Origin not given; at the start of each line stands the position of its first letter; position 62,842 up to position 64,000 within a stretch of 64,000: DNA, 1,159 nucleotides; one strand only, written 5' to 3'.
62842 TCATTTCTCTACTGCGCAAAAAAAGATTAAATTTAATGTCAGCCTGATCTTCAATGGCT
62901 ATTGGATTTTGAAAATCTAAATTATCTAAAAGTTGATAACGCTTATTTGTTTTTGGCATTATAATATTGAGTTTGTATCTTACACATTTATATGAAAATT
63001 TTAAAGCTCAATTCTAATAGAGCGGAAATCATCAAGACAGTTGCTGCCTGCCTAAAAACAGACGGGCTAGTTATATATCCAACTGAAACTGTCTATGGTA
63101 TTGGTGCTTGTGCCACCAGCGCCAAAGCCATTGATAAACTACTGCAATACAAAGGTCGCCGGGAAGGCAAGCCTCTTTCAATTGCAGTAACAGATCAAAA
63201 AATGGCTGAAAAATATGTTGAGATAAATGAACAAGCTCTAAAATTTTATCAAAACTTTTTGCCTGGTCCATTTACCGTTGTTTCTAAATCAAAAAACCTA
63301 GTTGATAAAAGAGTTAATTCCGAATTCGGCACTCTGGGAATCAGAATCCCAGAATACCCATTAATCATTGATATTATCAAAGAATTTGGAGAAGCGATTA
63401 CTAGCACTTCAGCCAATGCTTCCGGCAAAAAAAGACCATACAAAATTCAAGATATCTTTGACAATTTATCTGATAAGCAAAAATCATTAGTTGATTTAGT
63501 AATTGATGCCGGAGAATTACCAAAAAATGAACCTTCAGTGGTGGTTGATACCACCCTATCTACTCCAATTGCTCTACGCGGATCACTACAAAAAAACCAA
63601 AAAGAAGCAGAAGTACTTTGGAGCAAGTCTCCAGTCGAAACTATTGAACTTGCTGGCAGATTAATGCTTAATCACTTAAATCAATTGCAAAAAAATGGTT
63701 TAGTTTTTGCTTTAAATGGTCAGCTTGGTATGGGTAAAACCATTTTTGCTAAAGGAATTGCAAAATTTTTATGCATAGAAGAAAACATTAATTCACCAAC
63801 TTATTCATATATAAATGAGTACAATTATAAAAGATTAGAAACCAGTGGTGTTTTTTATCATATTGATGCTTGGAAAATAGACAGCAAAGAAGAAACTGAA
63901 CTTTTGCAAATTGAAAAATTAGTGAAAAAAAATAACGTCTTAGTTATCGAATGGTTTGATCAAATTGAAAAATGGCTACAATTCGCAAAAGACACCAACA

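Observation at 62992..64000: TsaC(YrdC)-TsaE fusion protein in the t6A pathway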

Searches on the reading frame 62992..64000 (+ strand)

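Call 6: search_protein_families(library=pfam, proteins=[window:62992-64000:+], max_evalue=0.01)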
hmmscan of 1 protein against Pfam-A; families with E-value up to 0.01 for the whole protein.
window:62992-64000:+ (336 aa): 5 families
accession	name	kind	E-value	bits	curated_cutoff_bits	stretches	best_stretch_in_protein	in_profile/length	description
PF01300.24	Sua5_yciO_yrdC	-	2.3e-45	154.7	25.1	1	21-196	3-176/178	Telomere recombination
PF02367.23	TsaE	-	1.5e-25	90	26.6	1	227-330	12-110/128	Threonylcarbamoyl adenosine biosynthesis protein TsaE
PF10925.13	DUF2680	-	0.003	18.1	25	0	151-179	8-36/57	Protein of unknown function (DUF2680)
PF07693.20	KAP_NTPase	-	0.0034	17.1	20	0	229-302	12-67/293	KAP family P-loop domain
PF05729.18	NACHT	-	0.0078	16.5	26.7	0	239-258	3-22/167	NACHT domain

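Call 7: search_protein_families(library=ncbifam, proteins=[window:62992-64000:+], max_evalue=0.01)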
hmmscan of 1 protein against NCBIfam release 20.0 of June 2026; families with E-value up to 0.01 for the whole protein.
window:62992-64000:+ (336 aa): 6 families
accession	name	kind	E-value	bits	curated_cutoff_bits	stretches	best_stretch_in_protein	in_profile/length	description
TIGR00057.1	TIGR00057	equivalog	7.7e-50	168.9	123.2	1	9-199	6-192/202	L-threonylcarbamoyladenylate synthase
NF007919.1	PRK10634.1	equivalog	4.6e-25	88.1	175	1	18-186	2-168/176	L-threonylcarbamoyladenylate synthase type 1 TsaC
TIGR00150.1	T6A_YjeE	equivalog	2.3e-23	82.5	60.1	1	233-329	19-111/135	tRNA (adenosine(37)-N6)-threonylcarbamoyltransferase complex ATPase subunit type 1 TsaE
NF007931.0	PRK10646.1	equivalog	2.7e-12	46.9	246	1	233-325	25-113/153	tRNA (adenosine(37)-N6)-threonylcarbamoyltransferase complex ATPase subunit type 1 TsaE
TIGR00143.1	hypF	equivalog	3.3e-06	25.5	466.1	1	39-160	218-339/741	carbamoyltransferase HypF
TIGR04369.1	fusion_not_SelD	hypoth_equivalog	0.0048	15.1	700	0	30-113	259-339/701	oxidoreductase/SelD-related fusion protein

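Call 8: find_homologous_proteins(query=window:62992-64000:+, max_evalue=0.00001)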
Query window:62992-64000:+ (336 aa): 6023 proteins with E <= 0.00001 among 8000 candidates; the best 120 are listed.
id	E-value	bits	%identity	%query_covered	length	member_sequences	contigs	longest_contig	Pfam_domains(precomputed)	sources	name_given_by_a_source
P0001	3.0e-216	735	99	100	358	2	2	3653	PF01300.25,PF02367.24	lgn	-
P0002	2.8e-183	626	83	99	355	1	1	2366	PF01300.25,PF02367.24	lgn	-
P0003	8.2e-180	615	83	100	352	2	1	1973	PF01300.25,PF02367.24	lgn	-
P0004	8.7e-180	615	83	100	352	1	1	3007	PF01300.25,PF02367.24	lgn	-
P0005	6.8e-178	609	82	98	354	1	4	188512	PF01300.25,PF02367.24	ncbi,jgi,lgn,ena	jgi:L-threonylcarbamoyladenylate synthase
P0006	9.1e-178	608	82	100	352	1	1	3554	PF01300.25,PF02367.24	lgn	-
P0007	1.2e-177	608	81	100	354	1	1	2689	PF01300.25,PF02367.24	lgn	-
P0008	2.8e-177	607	81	100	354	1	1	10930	PF01300.25,PF02367.24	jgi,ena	-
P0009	2.9e-177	607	82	100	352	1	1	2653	PF01300.25,PF02367.24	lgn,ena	-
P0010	3.0e-177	607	81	100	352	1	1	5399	PF01300.25,PF02367.24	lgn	-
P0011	1.0e-176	605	81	100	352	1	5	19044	PF01300.25,PF02367.24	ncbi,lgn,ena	-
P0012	1.3e-176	604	81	100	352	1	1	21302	PF01300.25,PF02367.24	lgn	-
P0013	1.5e-176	604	80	99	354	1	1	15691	PF01300.25,PF02367.24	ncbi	-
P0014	2.3e-176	604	82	100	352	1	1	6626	PF01300.25,PF02367.24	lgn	-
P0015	3.3e-175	600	80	100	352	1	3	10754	PF01300.25,PF02367.24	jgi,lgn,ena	-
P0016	7.3e-175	599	81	99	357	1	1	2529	PF01300.25,PF02367.24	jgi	jgi:L-threonylcarbamoyladenylate synthase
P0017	1.5e-173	594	82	99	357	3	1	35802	PF01300.25,PF02367.24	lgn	-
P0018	2.0e-173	594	80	100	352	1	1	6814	PF01300.25,PF02367.24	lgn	-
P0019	2.5e-173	594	82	98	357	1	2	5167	PF01300.25,PF02367.24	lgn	-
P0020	3.5e-173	593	81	99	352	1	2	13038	PF01300.25,PF02367.24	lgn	-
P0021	1.8e-172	591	81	99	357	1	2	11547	PF01300.25,PF02367.24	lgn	-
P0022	3.8e-172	590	79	100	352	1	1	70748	PF01300.25,PF02367.24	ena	-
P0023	1.1e-171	588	80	100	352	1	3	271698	PF01300.25,PF02367.24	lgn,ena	-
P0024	6.8e-171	586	79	99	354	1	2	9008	PF01300.25,PF02367.24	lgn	-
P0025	1.0e-170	585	78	99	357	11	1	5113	PF01300.25,PF02367.24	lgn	-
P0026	2.2e-170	584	78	100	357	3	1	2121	PF01300.25,PF02367.24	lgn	-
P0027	5.1e-170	583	78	100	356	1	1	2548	PF01300.25,PF02367.24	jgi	jgi:L-threonylcarbamoyladenylate synthase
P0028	2.9e-169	580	80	99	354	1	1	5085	PF01300.25,PF02367.24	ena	-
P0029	2.2e-168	577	77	100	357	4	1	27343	PF01300.25,PF02367.24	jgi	-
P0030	7.3e-168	576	78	99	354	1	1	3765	PF01300.25,PF02367.24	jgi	jgi:L-threonylcarbamoyladenylate synthase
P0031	1.1e-167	575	78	100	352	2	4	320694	PF01300.25,PF02367.24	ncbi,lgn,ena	-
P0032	2.2e-167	574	79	99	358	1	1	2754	PF01300.25,PF02367.24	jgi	jgi:L-threonylcarbamoyladenylate synthase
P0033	2.3e-167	574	78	99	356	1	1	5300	PF01300.25,PF02367.24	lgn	-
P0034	4.2e-167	573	79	99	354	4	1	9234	PF01300.25,PF02367.24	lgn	-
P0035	8.7e-167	572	76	99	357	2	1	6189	PF01300.25,PF02367.24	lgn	-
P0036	1.7e-166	571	79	99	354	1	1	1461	PF01300.25,PF02367.24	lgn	-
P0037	2.1e-166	571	78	99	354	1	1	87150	PF01300.25,PF02367.24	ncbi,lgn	-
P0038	1.1e-165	569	78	99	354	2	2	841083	PF01300.25,PF02367.24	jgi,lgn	-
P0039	8.3e-165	566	78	99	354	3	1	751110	PF01300.25,PF02367.24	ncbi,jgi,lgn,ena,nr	ncbi:threonylcarbamoyl-AMP synthase [Patescibacteria group bacterium]|nr:threonylcarbamoyl-AMP synth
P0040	2.2e-164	564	77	100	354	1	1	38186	PF01300.25,PF02367.24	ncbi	-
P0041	4.3e-164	563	76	100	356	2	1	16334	PF01300.25,PF02367.24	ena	-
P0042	7.3e-163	559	75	100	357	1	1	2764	PF01300.25,PF02367.24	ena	-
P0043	1.1e-162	559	76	99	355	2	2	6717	PF01300.25,PF02367.24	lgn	-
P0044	4.9e-160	550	74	99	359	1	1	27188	PF01300.25,PF02367.24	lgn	-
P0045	2.5e-157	541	73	99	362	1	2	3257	PF01300.25,PF02367.24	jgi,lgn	-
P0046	2.9e-157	541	73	100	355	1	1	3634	PF01300.25,PF02367.24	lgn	-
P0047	1.0e-156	539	75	98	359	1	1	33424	PF01300.25,PF02367.24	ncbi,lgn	-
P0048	3.1e-156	538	73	100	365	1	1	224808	PF01300.25,PF02367.24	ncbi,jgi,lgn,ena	-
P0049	1.1e-146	506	70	99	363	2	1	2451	PF01300.25,PF02367.24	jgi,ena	-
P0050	1.2e-139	483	85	78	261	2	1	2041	PF01300.25,PF02367.24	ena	-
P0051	3.8e-139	481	64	100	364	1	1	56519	PF01300.25,PF02367.24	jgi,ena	jgi:L-threonylcarbamoyladenylate synthase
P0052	9.7e-138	477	65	100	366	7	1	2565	PF01300.25,PF02367.24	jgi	jgi:L-threonylcarbamoyladenylate synthase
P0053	4.8e-137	474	64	100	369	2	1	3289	PF01300.25,PF02367.24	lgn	-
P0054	7.7e-137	474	67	95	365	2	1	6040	PF01300.25,PF02367.24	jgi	-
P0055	6.1e-134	464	65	98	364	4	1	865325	PF01300.25,PF02367.24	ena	-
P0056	6.2e-132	458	65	98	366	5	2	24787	PF01300.25,PF02367.24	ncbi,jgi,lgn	jgi:L-threonylcarbamoyladenylate synthase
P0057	9.2e-132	457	63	98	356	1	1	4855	PF01300.25,PF02367.24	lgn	-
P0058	1.7e-131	456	63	98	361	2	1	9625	PF01300.25,PF02367.24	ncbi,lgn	-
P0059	2.3e-130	453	62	98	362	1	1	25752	PF01300.25,PF02367.24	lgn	-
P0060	1.2e-129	450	59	100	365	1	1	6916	PF01300.25,PF02367.24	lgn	-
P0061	1.2e-128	447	63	98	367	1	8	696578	PF01300.25,PF02367.24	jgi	jgi:L-threonylcarbamoyladenylate synthase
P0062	2.4e-128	446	62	98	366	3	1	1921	PF01300.25,PF02367.24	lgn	-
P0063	1.3e-127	443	59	98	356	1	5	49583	PF01300.25,PF02367.24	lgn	-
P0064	2.1e-127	443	63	98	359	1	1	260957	PF01300.25,PF02367.24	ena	-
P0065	3.1e-127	442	64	98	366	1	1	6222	PF01300.25,PF02367.24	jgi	jgi:L-threonylcarbamoyladenylate synthase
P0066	1.3e-126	440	59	98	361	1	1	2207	PF01300.25,PF02367.24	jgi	jgi:L-threonylcarbamoyladenylate synthase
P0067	2.8e-126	439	61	98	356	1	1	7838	PF01300.25,PF02367.24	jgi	jgi:L-threonylcarbamoyladenylate synthase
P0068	1.6e-125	437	58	98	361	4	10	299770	PF01300.25,PF02367.24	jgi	jgi:L-threonylcarbamoyladenylate synthase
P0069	7.4e-125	434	62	98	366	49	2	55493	PF01300.25,PF02367.24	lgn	-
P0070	1.5e-124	433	61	98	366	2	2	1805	PF01300.25,PF02367.24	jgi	jgi:L-threonylcarbamoyladenylate synthase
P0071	3.9e-124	432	61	98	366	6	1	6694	PF01300.25,PF02367.24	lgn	-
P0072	4.2e-124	432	60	98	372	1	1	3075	PF01300.25,PF02367.24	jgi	-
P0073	1.6e-123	430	60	97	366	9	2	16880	PF01300.25,PF02367.24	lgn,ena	-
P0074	1.9e-123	430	58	99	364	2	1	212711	PF01300.25,PF02367.24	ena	-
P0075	4.7e-123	429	60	98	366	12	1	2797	PF01300.25,PF02367.24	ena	-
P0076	4.8e-123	428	59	98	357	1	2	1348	PF01300.25,PF02367.24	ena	-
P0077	7.0e-123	428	62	98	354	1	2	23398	PF01300.25,PF02367.24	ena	-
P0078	7.6e-123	428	60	98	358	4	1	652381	PF01300.25,PF02367.24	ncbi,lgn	ncbi:MAG: L-threonylcarbamoyladenylate synthase [Patescibacteria group bacterium]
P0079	9.6e-123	428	60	98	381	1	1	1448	PF01300.25,PF02367.24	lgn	-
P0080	2.0e-122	426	59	98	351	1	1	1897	PF01300.25,PF02367.24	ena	-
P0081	2.7e-122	426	62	98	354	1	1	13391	PF01300.25,PF02367.24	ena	-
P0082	8.0e-122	424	58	98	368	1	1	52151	PF01300.25,PF02367.24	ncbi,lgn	-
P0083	1.0e-121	424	62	98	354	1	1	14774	PF01300.25,PF02367.24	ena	-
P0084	1.0e-121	424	61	96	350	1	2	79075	PF01300.25,PF02367.24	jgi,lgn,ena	-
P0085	1.4e-121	424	57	98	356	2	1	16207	PF01300.25,PF02367.24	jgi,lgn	jgi:L-threonylcarbamoyladenylate synthase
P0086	1.4e-121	424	58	98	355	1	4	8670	PF01300.25,PF02367.24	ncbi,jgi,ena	-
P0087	1.8e-121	423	58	98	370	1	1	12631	PF01300.25,PF02367.24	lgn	-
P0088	3.9e-121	422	59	93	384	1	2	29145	PF01300.25,PF02367.24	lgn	-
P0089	9.5e-121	421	56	99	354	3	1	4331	PF01300.25,PF02367.24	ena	-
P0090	1.6e-120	420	57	99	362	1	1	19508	PF01300.25,PF02367.24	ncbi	-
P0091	1.7e-120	420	57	98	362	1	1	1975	PF01300.25,PF02367.24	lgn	-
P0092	2.0e-120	420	58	98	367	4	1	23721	PF01300.25,PF24883.3,PF02367.24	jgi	-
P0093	2.6e-120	420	58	98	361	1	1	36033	PF01300.25,PF02367.24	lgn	-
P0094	2.7e-120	419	61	96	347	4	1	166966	PF01300.25,PF02367.24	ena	-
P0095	2.8e-120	419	58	98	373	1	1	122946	PF01300.25,PF02367.24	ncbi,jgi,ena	-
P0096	5.1e-120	419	60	97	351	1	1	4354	PF01300.25,PF02367.24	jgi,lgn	-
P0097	5.3e-120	419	58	98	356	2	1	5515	PF01300.25,PF02367.24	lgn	-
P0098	5.6e-120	418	60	92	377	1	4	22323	PF01300.25,PF02367.24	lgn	-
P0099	6.4e-120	418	59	97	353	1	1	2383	PF01300.25,PF02367.24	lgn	-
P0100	8.0e-120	418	57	98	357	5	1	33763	PF01300.25,PF02367.24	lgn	-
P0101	8.4e-120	418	60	92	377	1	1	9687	PF01300.25,PF02367.24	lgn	-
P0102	1.1e-119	417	60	97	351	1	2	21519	PF01300.25,PF02367.24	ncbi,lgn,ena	-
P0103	1.4e-119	417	57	97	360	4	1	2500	PF01300.25,PF02367.24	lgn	-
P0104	1.6e-119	417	61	96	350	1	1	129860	PF01300.25,PF02367.24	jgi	jgi:L-threonylcarbamoyladenylate synthase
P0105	1.7e-119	417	57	97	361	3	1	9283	PF01300.25,PF02367.24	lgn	-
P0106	2.1e-119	417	57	98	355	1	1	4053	PF01300.25,PF02367.24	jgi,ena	-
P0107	2.2e-119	417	58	98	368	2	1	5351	PF01300.25,PF02367.24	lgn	-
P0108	2.2e-119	416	59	96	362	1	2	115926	PF01300.25,PF02367.24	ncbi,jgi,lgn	ncbi:MAG: L-threonylcarbamoyladenylate synthase [Candidatus Woesebacteria bacterium]|jgi:L-threonylc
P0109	2.3e-119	416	59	98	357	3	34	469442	PF01300.25,PF02367.24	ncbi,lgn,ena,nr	ncbi:MAG: hypothetical protein COU63_01225 [Candidatus Pacebacteria bacterium CG10_big_fil_rev_8_21_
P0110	3.5e-119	416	58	98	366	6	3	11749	PF01300.25,PF02367.24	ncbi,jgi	ncbi:MAG: L-threonylcarbamoyladenylate synthase [Patescibacteria group bacterium]|jgi:L-threonylcarb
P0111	4.6e-119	415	58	97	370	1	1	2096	PF01300.25,PF02367.24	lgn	-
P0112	7.0e-119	415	57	95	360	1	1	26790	PF01300.25,PF02367.24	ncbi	-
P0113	9.2e-119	414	57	97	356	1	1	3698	PF01300.25,PF02367.24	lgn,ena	-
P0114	9.2e-119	414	57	98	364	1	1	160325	PF01300.25,PF02367.24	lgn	-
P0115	1.2e-118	414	57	98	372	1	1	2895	PF01300.25,PF02367.24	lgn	-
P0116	1.6e-118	414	60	97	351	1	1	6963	PF01300.25,PF02367.24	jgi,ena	-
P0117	2.5e-118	413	57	98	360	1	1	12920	PF01300.25,PF02367.24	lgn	-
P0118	3.1e-118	413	56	97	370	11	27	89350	PF01300.25,PF02367.24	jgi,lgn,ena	jgi:L-threonylcarbamoyladenylate synthase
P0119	3.4e-118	413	57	94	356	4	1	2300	PF01300.25,PF02367.24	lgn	-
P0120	1.1e-117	411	57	98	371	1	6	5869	PF01300.25,PF02367.24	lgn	-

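Call 18: find_encoding_contigs(protein=P0001, flank=5000, max_places=3)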
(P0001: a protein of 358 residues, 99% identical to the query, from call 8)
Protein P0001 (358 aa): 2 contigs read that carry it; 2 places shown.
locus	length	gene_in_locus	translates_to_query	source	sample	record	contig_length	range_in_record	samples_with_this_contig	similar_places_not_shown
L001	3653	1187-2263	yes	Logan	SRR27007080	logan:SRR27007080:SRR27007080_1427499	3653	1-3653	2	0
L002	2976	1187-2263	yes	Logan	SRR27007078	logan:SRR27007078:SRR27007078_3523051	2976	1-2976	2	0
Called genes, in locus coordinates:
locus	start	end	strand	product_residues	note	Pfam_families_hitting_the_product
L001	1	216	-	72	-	?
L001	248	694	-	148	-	PF00166:Cpn10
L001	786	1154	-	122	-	-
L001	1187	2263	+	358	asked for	PF01300:Sua5_yciO_yrdC, PF02367:TsaE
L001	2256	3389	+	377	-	PF00814:TsaD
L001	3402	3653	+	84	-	?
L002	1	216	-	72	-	?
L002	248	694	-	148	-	PF00166:Cpn10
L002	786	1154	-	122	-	-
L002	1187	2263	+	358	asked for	PF01300:Sua5_yciO_yrdC, PF02367:TsaE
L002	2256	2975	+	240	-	?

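Call 19: find_encoding_contigs(protein=P0005, flank=10000, max_places=3)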
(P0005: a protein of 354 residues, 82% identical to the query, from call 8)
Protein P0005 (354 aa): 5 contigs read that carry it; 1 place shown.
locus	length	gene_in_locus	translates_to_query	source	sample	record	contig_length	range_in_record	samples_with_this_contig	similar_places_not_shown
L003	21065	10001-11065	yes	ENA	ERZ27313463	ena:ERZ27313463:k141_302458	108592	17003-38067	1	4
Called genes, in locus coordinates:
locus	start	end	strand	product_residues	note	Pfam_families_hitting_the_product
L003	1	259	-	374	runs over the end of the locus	PF01820:Dala_Dala_lig_N, PF02222:ATP-grasp, PF02786:CPSase_L_D2 (weak), PF07478:Dala_Dala_lig_C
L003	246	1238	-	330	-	PF00579:tRNA-synt_1b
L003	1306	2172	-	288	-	PF13102:Phage_int_SAM_5 (weak), PF13495:Phage_int_SAM_4, PF02899:Phage_int_SAM_1, PF00589:Phage_integrase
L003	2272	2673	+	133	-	-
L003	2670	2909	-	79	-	-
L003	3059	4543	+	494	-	PF00884:Sulfatase, PF01663:Phosphodiest (weak), PF16347:SGSH_C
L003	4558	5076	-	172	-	PF00293:NUDIX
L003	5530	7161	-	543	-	PF00118:Cpn60_TCP1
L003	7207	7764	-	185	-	-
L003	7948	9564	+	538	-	PF14897:EpsG (weak)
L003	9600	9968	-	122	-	-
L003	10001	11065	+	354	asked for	PF01300:Sua5_yciO_yrdC, PF02367:TsaE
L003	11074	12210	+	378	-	PF00814:TsaD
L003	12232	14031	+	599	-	-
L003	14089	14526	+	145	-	PF01668:SmpB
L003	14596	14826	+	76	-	PF18917:LiaI-LiaF-like_TM1, PF22570:LiaF-TM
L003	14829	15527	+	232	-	PF02224:Cytidylate_kin, PF13189:Cytidylate_kin2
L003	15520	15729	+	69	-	-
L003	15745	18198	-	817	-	PF00912:Transgly, PF00905:Transpeptidase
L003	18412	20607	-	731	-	PF21995:RNR-II_ins_dom, PF02867:Ribonuc_red_lgC (weak)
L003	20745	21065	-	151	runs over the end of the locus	PF22811:Zn_ribbon_NrdR, PF03477:ATP-cone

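Call 21: search_protein_families(library=ncbifam, proteins=[L001:2256-3389:+, L003:11074-12210:+, L003:12232-14031:+, L001:1187-2263:+], max_evalue=0.01)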
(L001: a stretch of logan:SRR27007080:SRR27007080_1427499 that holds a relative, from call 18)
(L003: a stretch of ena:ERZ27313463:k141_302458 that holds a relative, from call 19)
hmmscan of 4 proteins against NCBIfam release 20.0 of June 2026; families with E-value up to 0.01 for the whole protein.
L001:2256-3389:+ (377 aa): 5 families
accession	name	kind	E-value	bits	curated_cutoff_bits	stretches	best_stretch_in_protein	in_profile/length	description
TIGR03723.1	T6A_TsaD_YgjD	equivalog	4.1e-96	321.8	296.1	1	4-358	1-313/314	tRNA (adenosine(37)-N6)-threonylcarbamoyltransferase complex transferase subunit TsaD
TIGR00329.1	gcp_kae1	subfamily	2.6e-89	299.5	207.8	1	5-351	1-305/305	tRNA (adenosine(37)-N6)-threonylcarbamoyltransferase complex transferase subunit TsaD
TIGR03722.2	arch_KAE1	equivalog_domain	1.4e-45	155.8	375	2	4-269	1-239/323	KEOPS complex N(6)-L-threonylcarbamoyladenine synthase Kae1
NF007174.0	PRK09605.1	equivalog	6.7e-41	140.3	447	2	4-269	3-241/535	bifunctional N(6)-L-threonylcarbamoyladenine synthase/serine/threonine protein kinase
TIGR03725.1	T6A_YeaZ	equivalog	7.2e-15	55.5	69.3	1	4-120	1-102/212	tRNA (adenosine(37)-N6)-threonylcarbamoyltransferase complex dimerization subunit type 1 TsaB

L003:11074-12210:+ (378 aa): 5 families
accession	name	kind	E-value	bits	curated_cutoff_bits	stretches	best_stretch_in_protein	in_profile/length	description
TIGR03723.1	T6A_TsaD_YgjD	equivalog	1.8e-94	316.4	296.1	1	4-357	1-311/314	tRNA (adenosine(37)-N6)-threonylcarbamoyltransferase complex transferase subunit TsaD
TIGR00329.1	gcp_kae1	subfamily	2.6e-88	296.2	207.8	1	5-352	1-305/305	tRNA (adenosine(37)-N6)-threonylcarbamoyltransferase complex transferase subunit TsaD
TIGR03722.2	arch_KAE1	equivalog_domain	1.5e-45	155.7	375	2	4-271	1-240/323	KEOPS complex N(6)-L-threonylcarbamoyladenine synthase Kae1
NF007174.0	PRK09605.1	equivalog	6.3e-44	150.3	447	2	4-271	3-242/535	bifunctional N(6)-L-threonylcarbamoyladenine synthase/serine/threonine protein kinase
TIGR03725.1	T6A_YeaZ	equivalog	3.6e-13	50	69.3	1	4-118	1-100/212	tRNA (adenosine(37)-N6)-threonylcarbamoyltransferase complex dimerization subunit type 1 TsaB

L003:12232-14031:+ (599 aa): 0 families

L001:1187-2263:+ (358 aa): 6 families
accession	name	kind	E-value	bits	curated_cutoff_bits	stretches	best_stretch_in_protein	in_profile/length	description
TIGR00057.1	TIGR00057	equivalog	8e-50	168.8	123.2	1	9-199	6-192/202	L-threonylcarbamoyladenylate synthase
NF007919.1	PRK10634.1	equivalog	5.2e-25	88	175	1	18-186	2-168/176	L-threonylcarbamoyladenylate synthase type 1 TsaC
TIGR00150.1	T6A_YjeE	equivalog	2.7e-24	85.5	60.1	1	233-347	19-128/135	tRNA (adenosine(37)-N6)-threonylcarbamoyltransferase complex ATPase subunit type 1 TsaE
NF007931.0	PRK10646.1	equivalog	1.1e-12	48.2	246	1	231-330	23-118/153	tRNA (adenosine(37)-N6)-threonylcarbamoyltransferase complex ATPase subunit type 1 TsaE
TIGR00143.1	hypF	equivalog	3.6e-06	25.4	466.1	1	39-160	218-339/741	carbamoyltransferase HypF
TIGR04369.1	fusion_not_SelD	hypoth_equivalog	0.0059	14.8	700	0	30-113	259-339/701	oxidoreductase/SelD-related fusion protein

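Call 22: search_protein_families(library=pfam, proteins=[L001:2256-3389:+, L003:11074-12210:+, L003:12232-14031:+], max_evalue=0.01)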
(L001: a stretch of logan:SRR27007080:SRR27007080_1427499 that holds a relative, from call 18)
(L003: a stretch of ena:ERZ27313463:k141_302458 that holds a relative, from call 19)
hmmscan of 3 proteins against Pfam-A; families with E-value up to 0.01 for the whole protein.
L001:2256-3389:+ (377 aa): 1 family
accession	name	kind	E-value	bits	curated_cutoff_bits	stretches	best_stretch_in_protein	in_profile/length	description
PF00814.31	TsaD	-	3.5e-74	250.3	24.8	1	23-351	1-263/264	tRNA N6-adenosine threonylcarbamoyltransferase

L003:11074-12210:+ (378 aa): 1 family
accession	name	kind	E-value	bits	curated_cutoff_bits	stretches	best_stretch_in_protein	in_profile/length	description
PF00814.31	TsaD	-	2.3e-71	241.1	24.8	1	23-352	1-263/264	tRNA N6-adenosine threonylcarbamoyltransferase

L003:12232-14031:+ (599 aa): 0 families
